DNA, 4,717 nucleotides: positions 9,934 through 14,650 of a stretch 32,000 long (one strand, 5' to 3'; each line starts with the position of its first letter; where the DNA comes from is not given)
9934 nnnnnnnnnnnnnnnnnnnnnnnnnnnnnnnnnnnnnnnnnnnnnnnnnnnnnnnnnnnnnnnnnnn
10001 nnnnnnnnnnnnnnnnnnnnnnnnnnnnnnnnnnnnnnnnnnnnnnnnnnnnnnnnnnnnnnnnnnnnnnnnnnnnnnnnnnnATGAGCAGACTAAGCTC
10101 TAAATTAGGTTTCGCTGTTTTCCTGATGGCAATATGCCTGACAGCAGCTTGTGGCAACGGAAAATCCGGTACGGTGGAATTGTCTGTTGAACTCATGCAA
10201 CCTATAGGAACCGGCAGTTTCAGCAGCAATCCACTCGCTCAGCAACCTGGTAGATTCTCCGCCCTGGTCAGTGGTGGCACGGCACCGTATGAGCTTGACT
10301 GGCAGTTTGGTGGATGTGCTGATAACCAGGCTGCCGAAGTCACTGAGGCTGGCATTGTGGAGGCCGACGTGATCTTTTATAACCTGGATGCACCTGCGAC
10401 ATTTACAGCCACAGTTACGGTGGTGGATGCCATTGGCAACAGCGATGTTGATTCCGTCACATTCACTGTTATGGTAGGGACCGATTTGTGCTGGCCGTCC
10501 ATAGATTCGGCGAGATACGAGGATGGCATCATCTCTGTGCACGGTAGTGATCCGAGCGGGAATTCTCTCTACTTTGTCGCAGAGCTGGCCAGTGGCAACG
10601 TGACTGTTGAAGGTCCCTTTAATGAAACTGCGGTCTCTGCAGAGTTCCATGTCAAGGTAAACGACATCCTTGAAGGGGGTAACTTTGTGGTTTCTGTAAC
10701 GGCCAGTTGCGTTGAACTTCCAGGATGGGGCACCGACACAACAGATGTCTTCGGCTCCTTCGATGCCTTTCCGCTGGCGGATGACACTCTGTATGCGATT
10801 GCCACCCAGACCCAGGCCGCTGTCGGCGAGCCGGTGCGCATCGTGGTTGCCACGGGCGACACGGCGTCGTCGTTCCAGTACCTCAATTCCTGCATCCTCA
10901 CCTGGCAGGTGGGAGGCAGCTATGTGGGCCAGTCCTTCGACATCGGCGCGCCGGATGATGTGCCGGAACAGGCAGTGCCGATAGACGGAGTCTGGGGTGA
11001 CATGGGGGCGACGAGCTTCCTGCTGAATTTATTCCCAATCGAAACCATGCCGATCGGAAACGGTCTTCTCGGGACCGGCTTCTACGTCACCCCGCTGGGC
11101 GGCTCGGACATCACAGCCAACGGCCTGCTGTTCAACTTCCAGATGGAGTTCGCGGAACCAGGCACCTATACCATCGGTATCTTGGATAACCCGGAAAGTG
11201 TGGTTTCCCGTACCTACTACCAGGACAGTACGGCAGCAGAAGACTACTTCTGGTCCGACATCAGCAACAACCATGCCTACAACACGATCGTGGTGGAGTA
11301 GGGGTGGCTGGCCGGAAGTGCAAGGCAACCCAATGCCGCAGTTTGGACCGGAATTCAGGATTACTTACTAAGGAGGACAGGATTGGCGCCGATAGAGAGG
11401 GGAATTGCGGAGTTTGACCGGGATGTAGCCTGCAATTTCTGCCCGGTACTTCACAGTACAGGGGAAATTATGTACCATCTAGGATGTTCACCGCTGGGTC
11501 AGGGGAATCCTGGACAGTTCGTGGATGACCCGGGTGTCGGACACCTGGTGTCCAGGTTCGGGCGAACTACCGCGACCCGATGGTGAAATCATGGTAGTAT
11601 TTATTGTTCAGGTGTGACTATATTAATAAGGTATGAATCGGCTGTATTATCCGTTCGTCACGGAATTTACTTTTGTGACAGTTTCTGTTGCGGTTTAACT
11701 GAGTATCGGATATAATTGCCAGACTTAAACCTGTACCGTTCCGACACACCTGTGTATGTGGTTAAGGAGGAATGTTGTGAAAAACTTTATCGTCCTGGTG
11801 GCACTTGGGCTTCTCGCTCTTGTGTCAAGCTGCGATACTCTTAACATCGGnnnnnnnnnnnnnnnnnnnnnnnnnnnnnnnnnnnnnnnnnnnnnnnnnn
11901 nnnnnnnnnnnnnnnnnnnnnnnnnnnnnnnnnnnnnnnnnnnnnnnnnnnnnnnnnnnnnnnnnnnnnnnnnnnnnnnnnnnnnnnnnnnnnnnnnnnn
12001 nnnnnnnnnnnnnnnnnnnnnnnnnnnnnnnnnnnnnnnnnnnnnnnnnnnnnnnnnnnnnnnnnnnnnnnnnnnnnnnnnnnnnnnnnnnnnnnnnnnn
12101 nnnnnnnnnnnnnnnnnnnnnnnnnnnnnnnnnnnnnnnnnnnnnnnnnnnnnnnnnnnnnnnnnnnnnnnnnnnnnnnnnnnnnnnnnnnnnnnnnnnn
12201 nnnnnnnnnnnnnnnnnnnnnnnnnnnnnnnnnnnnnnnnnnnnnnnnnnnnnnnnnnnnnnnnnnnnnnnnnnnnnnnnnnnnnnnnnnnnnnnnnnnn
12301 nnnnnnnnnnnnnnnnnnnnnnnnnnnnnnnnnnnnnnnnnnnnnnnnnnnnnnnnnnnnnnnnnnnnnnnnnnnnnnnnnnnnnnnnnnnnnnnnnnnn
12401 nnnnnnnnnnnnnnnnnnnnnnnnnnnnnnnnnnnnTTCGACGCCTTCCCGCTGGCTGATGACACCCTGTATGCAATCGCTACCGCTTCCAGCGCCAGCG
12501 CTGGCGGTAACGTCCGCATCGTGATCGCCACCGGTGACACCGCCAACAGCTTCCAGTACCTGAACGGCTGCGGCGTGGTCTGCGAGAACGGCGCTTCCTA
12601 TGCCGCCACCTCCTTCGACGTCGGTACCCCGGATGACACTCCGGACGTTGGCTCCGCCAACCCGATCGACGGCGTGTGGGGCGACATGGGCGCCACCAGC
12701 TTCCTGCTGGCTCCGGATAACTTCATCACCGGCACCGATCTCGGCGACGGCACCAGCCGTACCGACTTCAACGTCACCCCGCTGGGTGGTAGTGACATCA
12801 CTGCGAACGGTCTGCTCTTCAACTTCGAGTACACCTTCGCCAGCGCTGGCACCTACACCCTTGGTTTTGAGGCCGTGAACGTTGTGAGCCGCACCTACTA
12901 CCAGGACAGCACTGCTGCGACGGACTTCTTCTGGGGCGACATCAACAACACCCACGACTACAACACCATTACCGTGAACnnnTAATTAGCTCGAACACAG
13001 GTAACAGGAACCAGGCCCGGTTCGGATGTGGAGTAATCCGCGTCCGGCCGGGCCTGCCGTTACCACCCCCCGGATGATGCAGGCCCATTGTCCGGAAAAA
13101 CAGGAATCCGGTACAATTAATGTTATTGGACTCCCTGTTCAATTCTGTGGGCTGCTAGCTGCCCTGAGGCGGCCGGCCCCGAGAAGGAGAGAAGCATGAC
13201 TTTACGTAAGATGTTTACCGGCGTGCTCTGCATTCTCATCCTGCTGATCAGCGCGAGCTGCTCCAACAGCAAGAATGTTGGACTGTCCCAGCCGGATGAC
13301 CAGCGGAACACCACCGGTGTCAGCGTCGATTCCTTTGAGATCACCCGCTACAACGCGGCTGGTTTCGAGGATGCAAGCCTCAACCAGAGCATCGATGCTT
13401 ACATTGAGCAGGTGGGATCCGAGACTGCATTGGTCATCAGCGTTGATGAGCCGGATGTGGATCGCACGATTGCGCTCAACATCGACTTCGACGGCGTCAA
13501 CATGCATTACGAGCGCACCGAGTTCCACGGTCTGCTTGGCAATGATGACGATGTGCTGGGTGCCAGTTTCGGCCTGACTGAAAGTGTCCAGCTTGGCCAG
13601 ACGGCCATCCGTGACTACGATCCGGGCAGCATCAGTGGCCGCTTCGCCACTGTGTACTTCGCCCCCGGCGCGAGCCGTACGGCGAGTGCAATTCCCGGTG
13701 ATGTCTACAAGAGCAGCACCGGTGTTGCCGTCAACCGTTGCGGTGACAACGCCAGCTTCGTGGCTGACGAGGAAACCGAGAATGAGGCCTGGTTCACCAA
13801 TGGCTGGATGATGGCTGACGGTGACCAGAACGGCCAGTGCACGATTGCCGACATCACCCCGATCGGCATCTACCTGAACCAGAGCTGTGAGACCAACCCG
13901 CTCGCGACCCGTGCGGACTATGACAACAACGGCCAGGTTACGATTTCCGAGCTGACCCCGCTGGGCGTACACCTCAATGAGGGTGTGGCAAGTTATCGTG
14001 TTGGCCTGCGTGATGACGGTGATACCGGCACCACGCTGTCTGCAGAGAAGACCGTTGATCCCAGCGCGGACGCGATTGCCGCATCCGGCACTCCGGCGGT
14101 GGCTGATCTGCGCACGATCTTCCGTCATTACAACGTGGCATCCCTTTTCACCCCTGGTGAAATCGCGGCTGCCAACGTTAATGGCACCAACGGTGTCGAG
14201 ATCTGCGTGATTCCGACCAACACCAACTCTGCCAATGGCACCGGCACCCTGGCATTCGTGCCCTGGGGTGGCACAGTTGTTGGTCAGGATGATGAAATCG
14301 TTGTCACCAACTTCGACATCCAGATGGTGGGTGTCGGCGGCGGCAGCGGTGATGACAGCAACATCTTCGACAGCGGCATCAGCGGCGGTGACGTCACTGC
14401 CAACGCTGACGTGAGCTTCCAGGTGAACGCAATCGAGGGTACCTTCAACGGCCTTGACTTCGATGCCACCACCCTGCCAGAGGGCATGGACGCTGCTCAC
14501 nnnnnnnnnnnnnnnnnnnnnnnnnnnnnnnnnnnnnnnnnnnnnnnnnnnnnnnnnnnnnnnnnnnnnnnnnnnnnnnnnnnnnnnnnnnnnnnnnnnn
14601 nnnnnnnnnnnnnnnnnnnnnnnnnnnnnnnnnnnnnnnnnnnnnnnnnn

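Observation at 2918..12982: Nine-member tandem array of paralogous lipoproteins with a fixed three-module plan and variable N-terminal halves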

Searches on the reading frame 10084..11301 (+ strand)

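Call 4: search_protein_families(library=pfam, proteins=[window:10084-11301:+], max_evalue=1)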
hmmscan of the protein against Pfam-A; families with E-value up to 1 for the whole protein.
window:10084-11301:+ (405 aa): 1 family
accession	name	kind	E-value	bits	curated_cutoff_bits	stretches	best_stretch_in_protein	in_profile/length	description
PF13750.12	Big_3_3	-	0.16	12.1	27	1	96-128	113-145/157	Bacterial Ig-like domain (group 3)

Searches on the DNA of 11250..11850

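Call 78: search_rna_families(source=window, start=11250, end=11850, threshold=evalue, max_evalue=1)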
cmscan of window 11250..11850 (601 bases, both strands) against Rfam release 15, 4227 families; matches with E-value up to 1: 1.
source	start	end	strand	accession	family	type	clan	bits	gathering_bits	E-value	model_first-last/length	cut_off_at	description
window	11527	11576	+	RF01684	mascRNA-menRNA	Gene;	-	17.6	42.5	0.85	1-56/56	no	MALAT1-associated small cytoplasmic RNA/MEN beta RNA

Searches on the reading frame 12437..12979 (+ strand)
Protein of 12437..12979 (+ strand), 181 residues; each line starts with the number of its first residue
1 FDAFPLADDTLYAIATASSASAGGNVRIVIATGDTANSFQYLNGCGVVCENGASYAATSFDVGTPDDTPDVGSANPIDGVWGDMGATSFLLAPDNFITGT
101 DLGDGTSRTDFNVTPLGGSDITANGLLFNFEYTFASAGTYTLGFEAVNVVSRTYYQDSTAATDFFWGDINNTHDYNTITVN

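Call 18: search_solved_structures(query=A2, max_evalue=10, show_alignments=2)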
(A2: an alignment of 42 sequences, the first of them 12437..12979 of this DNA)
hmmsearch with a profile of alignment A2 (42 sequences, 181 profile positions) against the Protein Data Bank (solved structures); distinct sequences matched with E-value up to 10: 0.
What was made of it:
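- Tried and rejected: No hits (call 18).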

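Call 27: predict_structure(alignment_id=A2)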
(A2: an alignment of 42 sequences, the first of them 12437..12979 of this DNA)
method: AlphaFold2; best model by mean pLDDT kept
length: 181 residues; sequences in the alignment: 42
mean_pLDDT: 94.9   pTM: 0.91
mean pLDDT of the five models: 94.9, 94.9, 94.7, 94.3, 93.7
residues with pLDDT >= 90: 160; 70-90: 20; 50-70: 1; < 50: 0
segments of 3 or more residues with pLDDT < 50: none
pLDDT, mean of each block of 10 residues (from residue 1): 91 97 97 98 97 96 88 84 96 92 97 96 98 98 93 97 97 97 95
secondary structure, 60 per line:
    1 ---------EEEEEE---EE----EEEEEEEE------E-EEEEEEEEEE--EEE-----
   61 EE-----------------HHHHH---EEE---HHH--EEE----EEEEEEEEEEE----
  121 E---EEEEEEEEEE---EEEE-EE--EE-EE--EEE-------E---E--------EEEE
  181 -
elements in order: E10-15 E25-32 E41-50 E53-55 H80-84 E88-90 E99-101 E106-116 E125-134 E138-141 E154-156 E177-180
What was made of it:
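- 11777..12982 (+): Full-length member 9 (401 aa from GTG 11777), the copy closest to the family consensus. C-terminal cohesin-like module at 12437-12979, which is the module I modelled. AF2 model pLDDT 94.9 (call 27).
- On Cohesin module (Pfam PF00963): The AF2 model has pLDDT 94.9 and is all-beta (call 27).
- The AF2 model built from a 42-sequence alignment has pLDDT 94.9 and pTM 0.91 (call 27).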

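Call 29: fold_search(model_id=the predicted structure, library=pdb)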
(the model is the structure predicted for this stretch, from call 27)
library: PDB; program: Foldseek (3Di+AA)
matches with E <= 10: 1481; with E <= 0.001: 38
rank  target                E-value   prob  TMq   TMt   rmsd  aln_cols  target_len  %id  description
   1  4wi0_A                1.4e-05  1.00  0.33  0.35  11.2       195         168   13  Crystal structure of Coh3ScaB-XDoc_M2ScaA complex: A C-terminal interface mutant of type II Cohesin-X-Dockerin complex (released 2015-10-07)
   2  6kgd_A                2.5e-05  1.00  0.38  0.45   8.2       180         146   18  Crystal structure of CaDoc0917(R49D)-CaCohA2 complex at pH 8.0 (released 2020-07-08)
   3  5lxv_C                2.6e-05  1.00  0.41  0.43   8.3       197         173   16  Crystal structure of Ruminococcus flavefaciens scaffoldin C cohesin in complex with a dockerin from an uncharacterized (released 2016-10-19)
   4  5lxv_A                4.0e-05  1.00  0.41  0.43   8.2       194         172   15  Crystal structure of Ruminococcus flavefaciens scaffoldin C cohesin in complex with a dockerin from an uncharacterized (released 2016-10-19)
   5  4u3s_A                4.2e-05  1.00  0.38  0.41   9.1       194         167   12  Crystal structure of Coh3ScaB-XDoc_M1ScaA complex: A N-terminal interface mutant of type II Cohesin-X-Dockerin complex (released 2015-07-29)
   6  6kgc_A                4.5e-05  1.00  0.37  0.45   8.5       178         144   19  Crystal structure of CaDoc0917(R49D)-CaCohA2 complex at pH 5.4 (released 2020-07-08)
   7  3fnk_C                5.5e-05  1.00  0.33  0.35  10.2       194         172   15  Crystal structure of the second type II cohesin module from the cellulosomal adaptor ScaA scaffoldin of Acetivibrio ce (released 2009-06-23)
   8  2jh2_A                5.8e-05  1.00  0.46  0.59   6.5       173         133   12  X-ray crystal structure of a cohesin-like module from Clostridium perfringens (released 2007-11-06)
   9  3ghp_B                6.1e-05  1.00  0.41  0.41   8.7       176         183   13  Structure of the second type II cohesin module from the adaptor ScaA scaffoldin of Acetivibrio cellulolyticus (includi (released 2009-06-23)
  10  3fnk_A                7.6e-05  1.00  0.37  0.38   9.8       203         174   14  Crystal structure of the second type II cohesin module from the cellulosomal adaptor ScaA scaffoldin of Acetivibrio ce (released 2009-06-23)
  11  6kgf_A                8.4e-05  1.00  0.38  0.46   8.4       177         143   19  Crystal structure of CaDoc0917(R16D)-CaCohA2 complex at pH 8.2 (released 2020-07-08)
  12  3ghp_A                8.9e-05  1.00  0.37  0.36  10.1       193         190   14  Structure of the second type II cohesin module from the adaptor ScaA scaffoldin of Acetivibrio cellulolyticus (includi (released 2009-06-23)
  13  3l8q_A                9.9e-05  1.00  0.35  0.21  10.0       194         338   14  Structure analysis of the type II cohesin dyad from the adaptor ScaA scaffoldin of Acetivibrio cellulolyticus (released 2010-05-05)
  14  3l8q_C                1.1e-04  1.00  0.38  0.23  10.1       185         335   15  Structure analysis of the type II cohesin dyad from the adaptor ScaA scaffoldin of Acetivibrio cellulolyticus (released 2010-05-05)
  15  5k39_A                1.2e-04  1.00  0.43  0.46   7.7       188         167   10  THE TYPE II COHESIN DOCKERIN COMPLEX FROM CLOSTRIDIUM THERMOCELLUM (released 2017-03-29)
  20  2jh2_B                2.8e-04  1.00  0.48  0.61   6.3       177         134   11  X-ray crystal structure of a cohesin-like module from Clostridium perfringens (released 2007-11-06)
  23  2jh2_C                3.3e-04  1.00  0.43  0.56   6.8       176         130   12  X-ray crystal structure of a cohesin-like module from Clostridium perfringens (released 2007-11-06)
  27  3fnk_B                4.8e-04  0.99  0.31  0.32  12.0       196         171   14  Crystal structure of the second type II cohesin module from the cellulosomal adaptor ScaA scaffoldin of Acetivibrio ce (released 2009-06-23)
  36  2xdh                  1.0e-03  1.00  0.45  0.56   5.3       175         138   10  Non-cellulosomal cohesin from the hyperthermophilic archaeon Archaeoglobus fulgidus (released 2010-05-26)
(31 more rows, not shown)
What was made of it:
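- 11777..12982 (+): The top 36 Foldseek PDB hits are cohesins (call 29).
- On Cohesin module (Pfam PF00963): The top 36 Foldseek PDB hits are all cohesins, E=1.4e-5 to 1e-3, probability 1.00 (call 29).
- Closest known: Cellulosomal anchoring scaffoldins of Firmicutes. Same: The best structural matches of the C-module include cohesins from these proteins (3ul4_A OlpA, 4wi0_A ScaB, 3fnk and 3ghp ScaA; call 29).
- Its top 36 Foldseek PDB hits are all cohesin modules, E=1.4e-5 to 1e-3, probability 1.00, target-normalised TM up to 0.61 (call 29).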

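Call 31: search_protein_families(library=pfam, alignment_id=A2, max_evalue=10)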
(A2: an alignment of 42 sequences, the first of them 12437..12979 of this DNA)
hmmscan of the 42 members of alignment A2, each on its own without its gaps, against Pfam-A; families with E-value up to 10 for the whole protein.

A. member 1, window:12437-12979:+ (181 aa): 1 family
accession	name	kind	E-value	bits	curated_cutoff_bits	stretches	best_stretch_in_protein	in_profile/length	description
PF00801.26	PKD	-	0.028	14.9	23.5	1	101-152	35-71/80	PKD domain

B. families by the number of members that match (of 42 scanned): 8 families
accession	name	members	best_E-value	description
PF00801.26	PKD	3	0.028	PKD domain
PF22199.2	FKBP26_IF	2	0.1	FKBP26, IF domain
PF06125.17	DUF961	1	0.072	Bacterial protein of unknown function (DUF961)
PF03949.21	Malic_M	1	0.074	Malic enzyme, NAD binding domain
PF00720.22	SSI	1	0.14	Subtilisin inhibitor-like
PF20721.2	C19orf12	1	0.19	C19orf12-like protein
PF06145.16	Corona_NS1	1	0.2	Coronavirus nonstructural protein NS1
PF24542.1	Ig_TPPC8_C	1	0.25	TPPC8 C-terminal Ig-like domain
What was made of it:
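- On Cohesin module (Pfam PF00963): None of 42 C-terminal modules hits Cohesin at E<=10 (call 31).
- None of 42 C-terminal modules hits Pfam Cohesin even at E<=10 (call 31).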

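Call 39: search_protein_representatives(alignment_id=A2)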
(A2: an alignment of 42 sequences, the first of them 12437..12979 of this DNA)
Query: 42 sequences, 181 profile positions. Proteins with E-value up to 0.001 (for the whole library): 323; up to 1e-10: 291; up to 1e-30: 199. The best 150 are listed.
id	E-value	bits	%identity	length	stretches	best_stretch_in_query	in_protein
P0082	3.2e-225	757.1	-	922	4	3-180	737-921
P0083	3.5e-111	385.5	-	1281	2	4-179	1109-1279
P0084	2.4e-109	379.5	-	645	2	7-180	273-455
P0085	7.4e-102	355.1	-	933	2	2-174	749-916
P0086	1.4e-94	331.4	-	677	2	6-181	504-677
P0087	7.2e-88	309.5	-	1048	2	3-179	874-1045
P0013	4.0e-80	284.2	-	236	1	1-181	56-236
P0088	1.8e-79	282.1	-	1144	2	4-180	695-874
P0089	3.2e-77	274.8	-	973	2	7-180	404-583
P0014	8.4e-76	270.2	-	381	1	1-181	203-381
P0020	2.4e-75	268.7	-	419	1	2-181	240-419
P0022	3.2e-71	255.2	-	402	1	2-181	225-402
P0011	2.8e-70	252.2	-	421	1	3-181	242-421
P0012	5.0e-68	244.8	-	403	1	1-181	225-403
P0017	1.7e-67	243.1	-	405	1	1-181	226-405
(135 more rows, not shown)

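Call 50: search_protein_families(library=pfam, proteins=[P0083, P0088, P0082, P0084], max_evalue=0.01)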
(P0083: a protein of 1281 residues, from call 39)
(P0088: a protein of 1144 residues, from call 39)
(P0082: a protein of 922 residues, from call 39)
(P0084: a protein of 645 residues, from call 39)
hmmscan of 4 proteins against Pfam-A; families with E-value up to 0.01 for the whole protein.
P0083 (1281 aa): 2 families
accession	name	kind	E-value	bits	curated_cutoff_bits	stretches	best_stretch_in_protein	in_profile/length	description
PF00404.24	Dockerin_1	-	1e-07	32.5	22.9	1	193-244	2-49/57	Dockerin type I domain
PF00036.39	EF-hand_1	-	0.0023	17.8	25.4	0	225-243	3-21/29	EF hand domain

P0088 (1144 aa): 9 families
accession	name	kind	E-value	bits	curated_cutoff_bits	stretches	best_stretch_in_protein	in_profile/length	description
PF13570.13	Beta-prop_ACSF4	-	2.2e-46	159.2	133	2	273-458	80-262/329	Beta-alanine-activating enzyme, beta-propeller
PF13360.13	PQQ_2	-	7e-22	78.7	27.6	3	496-603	29-132/233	Outer membrane protein assembly factor BamB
PF13620.12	CarboxypepD_reg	-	6e-11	43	32.3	2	884-956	3-78/82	Carboxypeptidase regulatory-like domain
PF25292.1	Beta-prop_CGLA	-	1e-10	42.1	26.8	0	465-525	47-108/316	Lambda-carrageenase beta-propeller domain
PF20067.5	SSL_N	-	5.1e-09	36.3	18.9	0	376-394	27-45/46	Strictosidine synthase-like, N-terminal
PF13715.12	CarbopepD_reg_2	-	9.3e-08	32.4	32.2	1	884-937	2-56/88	CarboxypepD_reg-like domain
PF14517.12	Tachylectin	-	1.8e-06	28.3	29.8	0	503-572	90-157/230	Tachylectin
PF17210.9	SdrD_B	-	3.2e-05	24.5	29.7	0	620-662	18-64/112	SdrD B-like domain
PF23754.1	Beta-prop_IP5PC_F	-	0.0067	15.8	27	0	287-363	290-363/392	IP5P C-F beta-propeller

P0082 (922 aa): 0 families

P0084 (645 aa): 3 families
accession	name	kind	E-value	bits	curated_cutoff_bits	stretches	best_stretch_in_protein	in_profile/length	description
PF17210.9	SdrD_B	-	1e-06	29.3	29.7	1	192-239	16-66/112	SdrD B-like domain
PF13620.12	CarboxypepD_reg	-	1.8e-05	25.4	32.3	1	189-263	2-79/82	Carboxypeptidase regulatory-like domain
PF13715.12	CarbopepD_reg_2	-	4.8e-05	23.8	32.2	1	189-243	1-56/88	CarboxypepD_reg-like domain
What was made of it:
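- On Dockerin (Pfam PF00404), for window 13790-14008: A related module in family member P0083 does pass, at 32.5 bits (call 50).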

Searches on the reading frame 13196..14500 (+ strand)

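Call 32: search_protein_families(library=pfam, proteins=[window:13196-14500:+], max_evalue=10)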
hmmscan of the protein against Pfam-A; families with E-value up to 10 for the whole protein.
window:13196-14500:+ (435 aa): 1 family
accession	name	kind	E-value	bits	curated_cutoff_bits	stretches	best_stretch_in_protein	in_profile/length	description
PF00036.39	EF-hand_1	-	0.016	15.1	25.4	1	240-253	9-22/29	EF hand domain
